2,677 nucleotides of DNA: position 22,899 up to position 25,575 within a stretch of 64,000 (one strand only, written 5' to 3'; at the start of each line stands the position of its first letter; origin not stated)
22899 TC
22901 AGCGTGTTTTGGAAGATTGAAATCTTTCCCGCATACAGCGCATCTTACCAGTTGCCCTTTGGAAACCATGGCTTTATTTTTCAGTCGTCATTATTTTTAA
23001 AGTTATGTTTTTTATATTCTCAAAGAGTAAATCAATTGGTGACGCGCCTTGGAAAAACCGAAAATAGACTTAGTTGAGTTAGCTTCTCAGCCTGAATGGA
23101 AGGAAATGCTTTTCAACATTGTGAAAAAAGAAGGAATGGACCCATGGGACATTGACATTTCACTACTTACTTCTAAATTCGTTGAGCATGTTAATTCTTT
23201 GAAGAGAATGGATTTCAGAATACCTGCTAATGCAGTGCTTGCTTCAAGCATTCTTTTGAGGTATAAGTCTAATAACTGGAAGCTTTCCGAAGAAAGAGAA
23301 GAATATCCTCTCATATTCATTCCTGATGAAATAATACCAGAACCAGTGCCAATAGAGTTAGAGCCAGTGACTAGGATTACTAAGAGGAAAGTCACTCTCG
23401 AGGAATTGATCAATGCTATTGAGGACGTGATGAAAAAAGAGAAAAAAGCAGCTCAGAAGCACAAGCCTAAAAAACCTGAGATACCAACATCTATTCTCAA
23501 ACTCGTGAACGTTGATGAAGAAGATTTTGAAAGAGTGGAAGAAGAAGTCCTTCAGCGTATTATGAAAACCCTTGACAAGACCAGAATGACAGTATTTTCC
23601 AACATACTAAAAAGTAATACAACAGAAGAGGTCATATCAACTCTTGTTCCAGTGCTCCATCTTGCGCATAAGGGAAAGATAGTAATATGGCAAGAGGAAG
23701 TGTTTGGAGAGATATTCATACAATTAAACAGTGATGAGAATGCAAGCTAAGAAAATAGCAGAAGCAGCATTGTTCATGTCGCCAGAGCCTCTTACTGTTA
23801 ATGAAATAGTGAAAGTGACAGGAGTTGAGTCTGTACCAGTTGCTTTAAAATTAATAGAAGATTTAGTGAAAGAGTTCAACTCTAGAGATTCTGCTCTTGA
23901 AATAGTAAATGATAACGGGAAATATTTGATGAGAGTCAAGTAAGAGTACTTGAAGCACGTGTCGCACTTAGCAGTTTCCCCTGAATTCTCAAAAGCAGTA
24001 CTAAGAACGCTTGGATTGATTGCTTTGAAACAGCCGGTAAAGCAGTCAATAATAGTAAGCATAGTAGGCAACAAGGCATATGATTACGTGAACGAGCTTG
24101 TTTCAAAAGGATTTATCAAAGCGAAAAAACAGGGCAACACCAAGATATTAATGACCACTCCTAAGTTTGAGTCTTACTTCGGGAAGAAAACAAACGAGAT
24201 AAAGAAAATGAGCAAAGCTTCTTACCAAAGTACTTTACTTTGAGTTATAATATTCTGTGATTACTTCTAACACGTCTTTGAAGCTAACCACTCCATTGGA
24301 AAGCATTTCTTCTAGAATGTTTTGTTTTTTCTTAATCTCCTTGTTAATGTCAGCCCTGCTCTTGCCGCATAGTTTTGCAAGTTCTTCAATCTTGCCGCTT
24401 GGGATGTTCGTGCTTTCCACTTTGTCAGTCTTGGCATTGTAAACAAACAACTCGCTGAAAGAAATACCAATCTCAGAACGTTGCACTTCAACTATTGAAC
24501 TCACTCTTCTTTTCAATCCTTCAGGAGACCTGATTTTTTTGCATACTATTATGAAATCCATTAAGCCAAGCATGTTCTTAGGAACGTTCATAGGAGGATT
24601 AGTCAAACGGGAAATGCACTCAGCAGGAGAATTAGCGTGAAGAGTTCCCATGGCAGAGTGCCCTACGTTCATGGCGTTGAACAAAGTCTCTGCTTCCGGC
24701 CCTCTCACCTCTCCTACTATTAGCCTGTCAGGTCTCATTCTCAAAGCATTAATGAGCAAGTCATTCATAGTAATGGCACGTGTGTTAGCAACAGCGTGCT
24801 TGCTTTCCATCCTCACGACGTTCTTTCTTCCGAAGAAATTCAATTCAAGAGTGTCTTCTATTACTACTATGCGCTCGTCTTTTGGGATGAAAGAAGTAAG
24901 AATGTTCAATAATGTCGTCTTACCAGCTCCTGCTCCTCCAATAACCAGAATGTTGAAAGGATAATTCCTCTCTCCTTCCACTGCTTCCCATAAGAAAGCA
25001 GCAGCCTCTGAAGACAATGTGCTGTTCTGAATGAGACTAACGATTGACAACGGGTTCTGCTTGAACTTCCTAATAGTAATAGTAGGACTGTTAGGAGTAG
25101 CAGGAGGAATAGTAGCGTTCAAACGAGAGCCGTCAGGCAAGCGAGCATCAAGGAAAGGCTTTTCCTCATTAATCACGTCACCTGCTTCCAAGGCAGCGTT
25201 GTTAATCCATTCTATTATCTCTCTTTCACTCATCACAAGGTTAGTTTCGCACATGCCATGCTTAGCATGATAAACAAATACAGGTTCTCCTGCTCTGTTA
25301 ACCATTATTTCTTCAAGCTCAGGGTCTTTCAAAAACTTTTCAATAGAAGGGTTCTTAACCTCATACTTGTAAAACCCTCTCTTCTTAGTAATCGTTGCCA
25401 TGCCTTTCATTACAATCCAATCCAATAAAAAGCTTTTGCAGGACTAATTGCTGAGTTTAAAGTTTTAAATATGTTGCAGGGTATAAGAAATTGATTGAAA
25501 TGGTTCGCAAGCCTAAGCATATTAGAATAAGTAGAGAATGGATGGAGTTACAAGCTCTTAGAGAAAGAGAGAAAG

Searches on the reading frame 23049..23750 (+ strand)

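Call 34: search_protein_families(library=pfam, proteins=[window:23049-23750:+], max_evalue=0.001)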
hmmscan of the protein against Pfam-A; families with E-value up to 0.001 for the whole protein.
window:23049-23750:+ (233 aa): 1 family
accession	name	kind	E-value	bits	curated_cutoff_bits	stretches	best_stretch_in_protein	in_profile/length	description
PF02616.19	SMC_ScpA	-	1e-11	45.8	24.6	2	107-226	103-231/232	Segregation and condensation protein ScpA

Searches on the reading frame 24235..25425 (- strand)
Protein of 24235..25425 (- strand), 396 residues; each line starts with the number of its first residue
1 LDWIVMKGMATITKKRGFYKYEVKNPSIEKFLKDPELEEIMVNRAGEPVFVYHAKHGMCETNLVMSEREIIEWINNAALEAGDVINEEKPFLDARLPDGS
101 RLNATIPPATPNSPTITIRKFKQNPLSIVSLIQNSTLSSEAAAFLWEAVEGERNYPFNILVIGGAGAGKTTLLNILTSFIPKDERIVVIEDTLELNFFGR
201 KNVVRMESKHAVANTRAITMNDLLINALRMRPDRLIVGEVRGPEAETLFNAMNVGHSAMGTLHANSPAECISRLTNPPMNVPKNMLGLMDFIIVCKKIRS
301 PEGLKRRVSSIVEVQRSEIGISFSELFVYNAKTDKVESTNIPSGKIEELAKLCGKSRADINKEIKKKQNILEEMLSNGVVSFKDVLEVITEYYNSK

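Call 52: search_protein_families(library=pfam, proteins=[window:24235-25425:-], max_evalue=0.0001)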
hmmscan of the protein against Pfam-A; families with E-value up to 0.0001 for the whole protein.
window:24235-25425:- (396 aa): 1 family
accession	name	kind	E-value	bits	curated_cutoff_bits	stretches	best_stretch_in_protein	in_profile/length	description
PF00437.27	T2SSE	-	1.4e-37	129.6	24.9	1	27-282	7-261/370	Type II/IV secretion system protein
